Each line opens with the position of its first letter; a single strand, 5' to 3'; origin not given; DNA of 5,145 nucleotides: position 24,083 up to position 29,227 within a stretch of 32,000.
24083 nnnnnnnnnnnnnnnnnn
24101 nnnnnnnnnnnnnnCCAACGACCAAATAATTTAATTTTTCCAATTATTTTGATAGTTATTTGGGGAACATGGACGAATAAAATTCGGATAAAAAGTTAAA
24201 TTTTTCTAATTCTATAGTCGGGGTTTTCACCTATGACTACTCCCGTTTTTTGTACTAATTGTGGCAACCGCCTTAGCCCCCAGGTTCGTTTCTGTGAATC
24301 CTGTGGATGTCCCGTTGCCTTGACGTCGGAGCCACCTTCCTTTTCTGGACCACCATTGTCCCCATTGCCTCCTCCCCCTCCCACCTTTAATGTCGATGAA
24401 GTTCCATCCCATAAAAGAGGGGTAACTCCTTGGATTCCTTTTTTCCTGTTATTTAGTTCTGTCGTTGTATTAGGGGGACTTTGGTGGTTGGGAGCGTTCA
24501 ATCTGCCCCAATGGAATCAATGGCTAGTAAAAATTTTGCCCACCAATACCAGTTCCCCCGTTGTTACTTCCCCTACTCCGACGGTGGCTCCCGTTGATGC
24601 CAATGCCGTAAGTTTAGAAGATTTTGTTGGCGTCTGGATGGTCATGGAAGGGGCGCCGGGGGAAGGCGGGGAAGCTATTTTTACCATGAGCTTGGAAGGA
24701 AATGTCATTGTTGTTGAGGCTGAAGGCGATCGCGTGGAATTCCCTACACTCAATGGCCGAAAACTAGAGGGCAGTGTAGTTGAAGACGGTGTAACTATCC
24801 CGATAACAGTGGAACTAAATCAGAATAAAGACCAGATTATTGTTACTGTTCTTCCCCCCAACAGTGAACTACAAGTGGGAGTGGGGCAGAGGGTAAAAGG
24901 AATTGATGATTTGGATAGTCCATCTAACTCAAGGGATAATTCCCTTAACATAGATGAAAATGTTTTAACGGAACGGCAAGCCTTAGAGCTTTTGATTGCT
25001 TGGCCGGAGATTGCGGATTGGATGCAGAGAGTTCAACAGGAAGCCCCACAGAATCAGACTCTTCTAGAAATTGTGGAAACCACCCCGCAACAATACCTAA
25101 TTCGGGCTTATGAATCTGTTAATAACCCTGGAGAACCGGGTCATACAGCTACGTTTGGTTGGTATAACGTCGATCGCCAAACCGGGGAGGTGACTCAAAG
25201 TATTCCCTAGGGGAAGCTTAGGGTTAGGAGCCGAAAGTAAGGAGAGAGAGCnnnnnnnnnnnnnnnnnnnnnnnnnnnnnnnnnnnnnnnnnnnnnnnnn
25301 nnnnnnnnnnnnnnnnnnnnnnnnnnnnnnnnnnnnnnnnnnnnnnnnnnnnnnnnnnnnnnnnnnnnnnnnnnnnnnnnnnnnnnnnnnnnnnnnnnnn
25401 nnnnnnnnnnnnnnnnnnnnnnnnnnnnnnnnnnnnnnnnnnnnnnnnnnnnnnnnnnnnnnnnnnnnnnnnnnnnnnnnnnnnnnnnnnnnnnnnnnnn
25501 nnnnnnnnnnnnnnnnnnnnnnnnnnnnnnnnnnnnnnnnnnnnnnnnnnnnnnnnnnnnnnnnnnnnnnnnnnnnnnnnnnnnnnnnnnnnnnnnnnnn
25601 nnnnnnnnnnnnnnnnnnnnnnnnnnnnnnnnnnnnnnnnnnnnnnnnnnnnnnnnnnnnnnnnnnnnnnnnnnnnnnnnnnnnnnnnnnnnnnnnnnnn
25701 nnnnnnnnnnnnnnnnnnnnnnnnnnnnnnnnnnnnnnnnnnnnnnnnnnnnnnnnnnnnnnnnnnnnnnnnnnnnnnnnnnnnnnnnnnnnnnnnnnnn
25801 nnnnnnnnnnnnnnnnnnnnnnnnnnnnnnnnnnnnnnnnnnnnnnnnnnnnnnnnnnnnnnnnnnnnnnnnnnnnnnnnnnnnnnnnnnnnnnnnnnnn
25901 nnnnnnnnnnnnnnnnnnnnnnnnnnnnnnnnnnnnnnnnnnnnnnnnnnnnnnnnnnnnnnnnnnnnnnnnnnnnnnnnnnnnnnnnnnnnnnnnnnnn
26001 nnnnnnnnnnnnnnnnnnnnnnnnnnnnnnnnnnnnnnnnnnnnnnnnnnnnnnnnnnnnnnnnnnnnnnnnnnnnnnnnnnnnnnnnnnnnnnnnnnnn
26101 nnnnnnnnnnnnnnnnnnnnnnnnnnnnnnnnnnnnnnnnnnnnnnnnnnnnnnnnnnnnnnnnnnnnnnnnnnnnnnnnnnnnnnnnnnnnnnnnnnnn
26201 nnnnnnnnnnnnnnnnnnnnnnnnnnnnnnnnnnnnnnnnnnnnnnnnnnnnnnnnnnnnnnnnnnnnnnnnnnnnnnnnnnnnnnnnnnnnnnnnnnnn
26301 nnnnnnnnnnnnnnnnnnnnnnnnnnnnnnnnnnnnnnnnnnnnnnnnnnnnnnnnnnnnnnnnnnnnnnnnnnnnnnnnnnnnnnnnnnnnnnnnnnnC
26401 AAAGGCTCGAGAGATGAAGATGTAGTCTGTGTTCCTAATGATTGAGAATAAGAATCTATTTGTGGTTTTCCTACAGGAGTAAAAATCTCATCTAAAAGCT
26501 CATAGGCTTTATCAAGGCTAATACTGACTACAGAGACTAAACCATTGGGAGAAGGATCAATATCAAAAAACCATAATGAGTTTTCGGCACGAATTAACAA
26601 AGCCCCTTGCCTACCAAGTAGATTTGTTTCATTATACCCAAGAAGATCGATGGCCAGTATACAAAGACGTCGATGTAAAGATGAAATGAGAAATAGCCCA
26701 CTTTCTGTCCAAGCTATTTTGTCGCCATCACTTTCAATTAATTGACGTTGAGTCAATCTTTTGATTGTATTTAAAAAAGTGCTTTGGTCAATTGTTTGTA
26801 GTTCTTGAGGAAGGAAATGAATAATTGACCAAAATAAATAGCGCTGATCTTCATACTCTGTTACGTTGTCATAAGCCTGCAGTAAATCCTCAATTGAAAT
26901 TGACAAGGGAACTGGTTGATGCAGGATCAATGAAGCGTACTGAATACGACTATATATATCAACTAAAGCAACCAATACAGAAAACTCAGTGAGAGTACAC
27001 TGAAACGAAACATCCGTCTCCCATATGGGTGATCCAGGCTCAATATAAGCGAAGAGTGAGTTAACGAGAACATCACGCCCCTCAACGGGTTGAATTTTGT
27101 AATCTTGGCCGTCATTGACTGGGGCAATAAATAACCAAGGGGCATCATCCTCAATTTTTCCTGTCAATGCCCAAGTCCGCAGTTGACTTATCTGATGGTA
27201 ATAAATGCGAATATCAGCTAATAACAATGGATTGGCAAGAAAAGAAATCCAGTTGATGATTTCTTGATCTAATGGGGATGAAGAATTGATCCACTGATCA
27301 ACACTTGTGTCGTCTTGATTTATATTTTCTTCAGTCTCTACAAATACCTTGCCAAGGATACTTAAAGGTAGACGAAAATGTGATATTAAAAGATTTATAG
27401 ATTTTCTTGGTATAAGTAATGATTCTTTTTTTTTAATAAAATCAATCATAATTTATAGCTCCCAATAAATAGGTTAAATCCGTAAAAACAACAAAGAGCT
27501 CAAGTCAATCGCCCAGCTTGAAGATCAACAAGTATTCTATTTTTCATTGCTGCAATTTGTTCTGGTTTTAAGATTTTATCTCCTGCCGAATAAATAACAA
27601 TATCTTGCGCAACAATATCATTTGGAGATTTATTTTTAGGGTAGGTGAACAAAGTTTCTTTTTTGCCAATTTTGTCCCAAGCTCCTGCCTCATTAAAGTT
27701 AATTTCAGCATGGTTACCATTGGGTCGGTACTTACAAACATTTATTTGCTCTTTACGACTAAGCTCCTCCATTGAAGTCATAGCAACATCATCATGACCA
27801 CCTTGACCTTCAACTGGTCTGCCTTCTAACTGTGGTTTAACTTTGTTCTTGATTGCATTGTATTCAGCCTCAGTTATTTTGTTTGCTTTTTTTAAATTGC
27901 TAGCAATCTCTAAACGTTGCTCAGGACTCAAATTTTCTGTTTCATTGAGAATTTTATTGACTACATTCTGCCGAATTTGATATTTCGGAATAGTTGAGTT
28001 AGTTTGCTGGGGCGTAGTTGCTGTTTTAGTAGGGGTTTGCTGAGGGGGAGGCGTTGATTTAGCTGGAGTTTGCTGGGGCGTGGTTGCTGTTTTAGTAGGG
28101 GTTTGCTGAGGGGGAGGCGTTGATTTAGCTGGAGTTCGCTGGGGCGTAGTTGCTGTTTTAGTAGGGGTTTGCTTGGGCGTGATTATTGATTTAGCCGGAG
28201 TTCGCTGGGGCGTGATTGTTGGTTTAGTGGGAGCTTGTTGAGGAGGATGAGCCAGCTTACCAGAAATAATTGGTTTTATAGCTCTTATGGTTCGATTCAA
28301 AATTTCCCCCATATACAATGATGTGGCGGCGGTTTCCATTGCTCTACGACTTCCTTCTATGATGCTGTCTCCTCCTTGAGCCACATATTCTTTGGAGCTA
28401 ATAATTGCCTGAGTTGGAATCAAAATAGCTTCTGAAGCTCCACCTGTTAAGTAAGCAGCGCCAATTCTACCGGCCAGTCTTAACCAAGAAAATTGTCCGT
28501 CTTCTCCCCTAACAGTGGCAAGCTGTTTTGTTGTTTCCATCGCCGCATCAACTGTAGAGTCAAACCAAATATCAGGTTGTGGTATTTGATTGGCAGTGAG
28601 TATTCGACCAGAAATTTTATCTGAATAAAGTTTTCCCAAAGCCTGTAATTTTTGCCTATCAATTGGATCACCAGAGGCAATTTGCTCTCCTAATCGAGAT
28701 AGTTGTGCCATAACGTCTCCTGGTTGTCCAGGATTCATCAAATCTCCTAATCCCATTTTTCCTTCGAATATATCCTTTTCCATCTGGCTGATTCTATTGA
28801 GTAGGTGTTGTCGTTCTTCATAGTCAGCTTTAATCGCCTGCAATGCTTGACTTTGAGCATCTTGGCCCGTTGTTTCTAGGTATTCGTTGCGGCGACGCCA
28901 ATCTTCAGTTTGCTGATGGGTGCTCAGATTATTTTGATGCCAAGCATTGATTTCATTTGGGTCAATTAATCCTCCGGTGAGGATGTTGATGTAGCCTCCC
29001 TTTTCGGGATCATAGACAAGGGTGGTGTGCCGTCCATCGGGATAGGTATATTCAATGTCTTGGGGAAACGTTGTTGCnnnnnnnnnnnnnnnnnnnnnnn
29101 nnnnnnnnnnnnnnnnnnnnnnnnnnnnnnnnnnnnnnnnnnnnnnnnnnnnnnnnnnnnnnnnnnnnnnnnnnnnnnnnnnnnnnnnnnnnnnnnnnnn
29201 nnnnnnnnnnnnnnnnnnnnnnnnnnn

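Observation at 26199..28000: AT-rich two-part cassette: the C-terminal module of the 929-aa membrane protein plus the downstream double-zinc-ribbon gene (polymorphic-toxin/immunity-like layout)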

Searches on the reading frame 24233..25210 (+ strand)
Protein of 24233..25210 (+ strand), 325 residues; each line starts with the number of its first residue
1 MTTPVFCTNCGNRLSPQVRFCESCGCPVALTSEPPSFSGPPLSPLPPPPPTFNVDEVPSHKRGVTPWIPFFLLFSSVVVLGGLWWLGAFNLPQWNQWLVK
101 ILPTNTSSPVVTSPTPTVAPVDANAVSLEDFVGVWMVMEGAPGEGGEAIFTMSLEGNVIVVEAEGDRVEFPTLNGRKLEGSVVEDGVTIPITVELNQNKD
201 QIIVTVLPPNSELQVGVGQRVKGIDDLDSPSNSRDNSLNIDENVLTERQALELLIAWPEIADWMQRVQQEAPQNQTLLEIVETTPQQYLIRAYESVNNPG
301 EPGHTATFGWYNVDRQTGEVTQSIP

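Call 3: search_protein_families(library=pfam, proteins=[window:24233-25210:+], max_evalue=0.1)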
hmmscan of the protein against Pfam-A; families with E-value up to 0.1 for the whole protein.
window:24233-25210:+ (325 aa): 5 families
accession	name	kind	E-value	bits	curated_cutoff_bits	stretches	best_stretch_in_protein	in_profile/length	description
PF13240.11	Zn_Ribbon_1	-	7.1e-05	22.9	25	1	6-28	1-23/23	zinc-ribbon domain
PF12773.13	DZR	-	0.0057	17.2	27.3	1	6-25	26-45/45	Double zinc ribbon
PF13248.11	Zn_ribbon_3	-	0.011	15.7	27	1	7-25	5-23/26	zinc-ribbon domain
PF14803.11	Zn_ribbon_Nudix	-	0.028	14.8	25.6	0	6-17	2-13/34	Nudix N-terminal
PF17032.10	Zn_ribbon_15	-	0.045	15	28.9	1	6-25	54-73/73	zinc-ribbon family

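Call 4: search_protein_families(library=ncbifam, proteins=[window:24233-25210:+], max_evalue=0.1)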
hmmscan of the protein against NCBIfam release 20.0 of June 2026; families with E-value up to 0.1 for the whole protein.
window:24233-25210:+ (325 aa): 1 family
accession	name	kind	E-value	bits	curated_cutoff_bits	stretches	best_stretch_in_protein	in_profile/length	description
NF045510.1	4Cys_prefix_kin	domain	0.013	15.7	24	0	16-27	14-25/26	4-Cys prefix domain-containing protein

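Call 32: search_protein_families(library=padloc, proteins=[window:24233-25210:+], max_evalue=0.1)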
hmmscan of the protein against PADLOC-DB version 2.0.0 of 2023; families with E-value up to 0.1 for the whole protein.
window:24233-25210:+ (325 aa): 0 families

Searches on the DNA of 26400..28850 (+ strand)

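Call 93: search_dna_similar(query=window:26400-28850:+, collection=phages, mode=distant, max_evalue=0.001, max_rows=10)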
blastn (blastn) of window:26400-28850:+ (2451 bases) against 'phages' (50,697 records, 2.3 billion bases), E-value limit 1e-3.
No match.

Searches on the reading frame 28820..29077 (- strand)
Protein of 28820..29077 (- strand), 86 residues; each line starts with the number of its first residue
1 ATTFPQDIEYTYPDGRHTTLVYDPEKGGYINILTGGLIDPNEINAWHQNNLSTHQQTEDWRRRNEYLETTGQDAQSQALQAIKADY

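Call 35: search_protein_representatives(alignment_id=A1)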
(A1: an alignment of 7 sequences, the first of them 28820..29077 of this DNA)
Query: 7 sequences, 86 profile positions. Proteins with E-value up to 0.001 (for the whole library): 28; up to 1e-10: 20; up to 1e-30: 7. The best 28 are listed.
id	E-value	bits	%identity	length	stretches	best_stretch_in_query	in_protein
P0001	3.8e-41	154.9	-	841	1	2-86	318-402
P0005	9.3e-41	153.7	-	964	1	2-85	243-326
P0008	9.7e-41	153.6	-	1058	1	2-85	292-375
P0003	1.2e-40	153.3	-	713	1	2-86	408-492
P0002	3.0e-39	148.8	-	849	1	2-85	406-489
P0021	3.1e-37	142.4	-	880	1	2-85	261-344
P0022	1.6e-32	127.3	-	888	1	3-85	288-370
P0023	6.3e-30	119.0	-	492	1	3-86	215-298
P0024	7.8e-27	109.0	-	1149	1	3-84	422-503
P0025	1.9e-26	107.8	-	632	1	3-85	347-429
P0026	2.0e-26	107.7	-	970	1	3-85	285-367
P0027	9.4e-26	105.6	-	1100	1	3-85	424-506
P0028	1.0e-24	102.3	-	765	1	2-86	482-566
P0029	4.9e-24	100.1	-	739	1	3-85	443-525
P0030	5.2e-23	96.8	-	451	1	4-85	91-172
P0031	9.0e-22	92.8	-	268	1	19-85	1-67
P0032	4.7e-19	84.1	-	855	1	3-85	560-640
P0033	4.2e-16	74.6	-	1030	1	7-83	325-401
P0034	6.5e-13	64.4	-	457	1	4-37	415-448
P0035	5.1e-11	58.3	-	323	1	3-85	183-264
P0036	2.8e-07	46.3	-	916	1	3-69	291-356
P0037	1.2e-05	41.2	-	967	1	6-85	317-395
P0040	8.6e-05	38.4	-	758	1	11-85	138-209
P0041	5.0e-04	35.9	-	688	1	11-84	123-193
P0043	8.3e-04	35.2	-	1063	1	11-86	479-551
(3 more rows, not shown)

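Call 36: search_protein_families(library=pfam, proteins=[P0021, P0022, P0023, P0024, P0025, P0026, P0027, P0028, P0029, P0030], max_evalue=0.01)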
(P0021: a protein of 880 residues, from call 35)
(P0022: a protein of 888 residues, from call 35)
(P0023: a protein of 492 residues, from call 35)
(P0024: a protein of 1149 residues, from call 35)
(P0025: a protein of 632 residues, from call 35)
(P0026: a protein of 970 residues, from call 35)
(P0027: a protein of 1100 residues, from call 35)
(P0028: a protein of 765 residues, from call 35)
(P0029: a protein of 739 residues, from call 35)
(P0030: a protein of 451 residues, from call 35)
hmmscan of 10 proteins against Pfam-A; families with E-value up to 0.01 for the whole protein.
P0021 (880 aa): 1 family
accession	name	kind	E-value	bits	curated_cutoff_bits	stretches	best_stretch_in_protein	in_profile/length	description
PF04245.18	NA37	-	0.0058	16.5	24.6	1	271-412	159-285/325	37-kD nucleoid-associated bacterial protein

P0022 (888 aa): 0 families

P0023 (492 aa): 0 families

P0024 (1149 aa): 0 families

P0025 (632 aa): 0 families

P0026 (970 aa): 0 families

P0027 (1100 aa): 0 families

P0028 (765 aa): 0 families

P0029 (739 aa): 0 families

P0030 (451 aa): 0 families

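Call 37: search_protein_families(library=pfam, proteins=[P0031, P0032, P0033, P0034, P0035, P0036, P0037, P0040, P0041, P0043], max_evalue=0.01)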
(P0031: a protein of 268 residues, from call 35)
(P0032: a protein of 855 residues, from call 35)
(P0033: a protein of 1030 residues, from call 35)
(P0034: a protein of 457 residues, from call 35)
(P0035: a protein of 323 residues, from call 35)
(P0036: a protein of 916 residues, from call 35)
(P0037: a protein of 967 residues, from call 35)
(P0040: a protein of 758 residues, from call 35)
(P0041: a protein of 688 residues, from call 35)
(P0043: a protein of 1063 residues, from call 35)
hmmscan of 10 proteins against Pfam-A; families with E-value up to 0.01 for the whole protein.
P0031 (268 aa): 0 families

P0032 (855 aa): 1 family
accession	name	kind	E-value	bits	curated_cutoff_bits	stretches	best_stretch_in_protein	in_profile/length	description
PF14237.11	GYF_2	-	7.1e-17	61.4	25.8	1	5-54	1-50/50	GYF domain 2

P0033 (1030 aa): 0 families

P0034 (457 aa): 0 families

P0035 (323 aa): 0 families

P0036 (916 aa): 0 families

P0037 (967 aa): 0 families

P0040 (758 aa): 0 families

P0041 (688 aa): 3 families
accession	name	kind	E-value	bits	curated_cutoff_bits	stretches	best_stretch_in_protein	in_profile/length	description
PF03497.21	Anthrax_toxA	-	0.0014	19.1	25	1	452-506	7-60/173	Anthrax toxin LF subunit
PF10456.14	BAR_3_WASP_bdg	-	0.0034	17.3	24.9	0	523-590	45-112/236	WASP-binding domain of Sorting nexin protein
PF20721.2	C19orf12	-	0.0065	16.7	30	0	81-120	47-87/163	C19orf12-like protein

P0043 (1063 aa): 2 families
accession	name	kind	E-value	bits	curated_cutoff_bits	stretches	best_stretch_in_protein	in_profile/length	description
PF25296.1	Decapeptide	-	5.6e-07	29.8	45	0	120-193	1-74/74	Decapeptide repeat region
PF05287.17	PMG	-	0.0029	18.1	29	0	99-153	110-164/180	PMG protein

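Call 54: find_related_loci(query=A1, collection=genome_contigs, flank=8000)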
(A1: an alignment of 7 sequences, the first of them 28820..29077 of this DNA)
Query A1 (86 aa) in genome_contigs; peptide patterns used: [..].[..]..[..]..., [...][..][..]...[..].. (x = any residue, [..] = any of these).
87 stretches matched a pattern; 2 encode a relative of the query (tblastn E <= 1e-3); 2 distinct loci.
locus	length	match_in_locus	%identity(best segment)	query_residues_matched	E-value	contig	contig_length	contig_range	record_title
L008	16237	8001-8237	54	5-83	1e-28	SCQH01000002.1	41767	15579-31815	MAG: Nitrospirae bacterium isolate DP16D_bin.48 DP16D_bin.48-997, whole genome shotgun sequence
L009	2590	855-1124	50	3-86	2e-26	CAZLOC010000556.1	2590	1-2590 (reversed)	MAG TPA_asm: uncultured Anaerolineaceae bacterium isolate binchicken_co234_131 genome assembly, contig: NODE_68281_lengt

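Call 60: search_protein_families(library=pfam, proteins=[L008:9861-10652:+, L008:5051-6034:+, L008:2371-4965:+, L008:10550-12028:+, L008:12107-12679:+, L008:6125-6718:+, L008:6715-7215:+], max_evalue=0.01)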
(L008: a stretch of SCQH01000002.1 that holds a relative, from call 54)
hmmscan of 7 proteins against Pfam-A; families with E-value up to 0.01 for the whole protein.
L008:9861-10652:+ (263 aa): 0 families

L008:5051-6034:+ (327 aa): 5 families
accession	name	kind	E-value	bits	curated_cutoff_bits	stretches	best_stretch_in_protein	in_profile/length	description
PF13240.11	Zn_Ribbon_1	-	1.3e-10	41.2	25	2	306-327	2-23/23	zinc-ribbon domain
PF12773.13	DZR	-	1.1e-09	38.7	27.3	1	268-324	1-45/45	Double zinc ribbon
PF17032.10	Zn_ribbon_15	-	2.5e-06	28.6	28.9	0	303-324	52-73/73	zinc-ribbon family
PF18912.6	DZR_2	-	2e-05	24.7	27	0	266-292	22-49/56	Double zinc ribbon domain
PF24460.1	DUF7575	-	0.00025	20.8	28.5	0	304-326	4-26/28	Domain of unknown function (DUF7575)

L008:2371-4965:+ (864 aa): 4 families
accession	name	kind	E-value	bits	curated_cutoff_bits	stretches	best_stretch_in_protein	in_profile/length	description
PF01442.23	Apolipoprotein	-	0.00028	21.1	90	1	631-705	63-135/190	Apolipoprotein A1/A4/E domain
PF07464.16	ApoLp-III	-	0.00033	21.3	36.3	1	636-719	35-118/146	Apolipophorin-III precursor (apoLp-III)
PF07889.17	DUF1664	-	0.0012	19.4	34.6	1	629-713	43-122/124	Protein of unknown function (DUF1664)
PF09762.14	CCDC93_CC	-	0.0023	17.5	30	1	601-722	52-170/429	CCDC93 coiled-coil domain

L008:10550-12028:+ (492 aa): 6 families
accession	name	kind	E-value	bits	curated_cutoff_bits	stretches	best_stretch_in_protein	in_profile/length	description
PF12773.13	DZR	-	1.1e-17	64.4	27.3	2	394-450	1-45/45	Double zinc ribbon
PF13240.11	Zn_Ribbon_1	-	1.7e-14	53.5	25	3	432-453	2-23/23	zinc-ribbon domain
PF17032.10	Zn_ribbon_15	-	1.7e-08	35.6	28.9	0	468-489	52-73/73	zinc-ribbon family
PF18912.6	DZR_2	-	1.5e-06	28.3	27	1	428-456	20-49/56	Double zinc ribbon domain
PF13248.11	Zn_ribbon_3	-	2.4e-06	27.2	27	1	392-414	3-25/26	zinc-ribbon domain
PF24460.1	DUF7575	-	0.0031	17.3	28.5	0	470-491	5-26/28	Domain of unknown function (DUF7575)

L008:12107-12679:+ (190 aa): 1 family
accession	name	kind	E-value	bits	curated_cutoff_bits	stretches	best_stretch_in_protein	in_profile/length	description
PF12773.13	DZR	-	0.003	18.1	27.3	1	6-26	25-45/45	Double zinc ribbon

L008:6125-6718:+ (197 aa): 0 families

L008:6715-7215:+ (166 aa): 0 families

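Call 72: find_related_loci(query=A1, collection=metagenome_contigs, flank=7000)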
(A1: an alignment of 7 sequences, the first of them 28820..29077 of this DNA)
Query A1 (86 aa) in metagenome_contigs; peptide patterns used: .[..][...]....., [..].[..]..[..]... (x = any residue, [..] = any of these).
147 stretches matched a pattern; 1 encode a relative of the query (tblastn E <= 1e-3); 1 distinct loci.
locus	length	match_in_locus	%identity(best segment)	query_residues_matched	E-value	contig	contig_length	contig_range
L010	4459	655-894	63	7-86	3e-33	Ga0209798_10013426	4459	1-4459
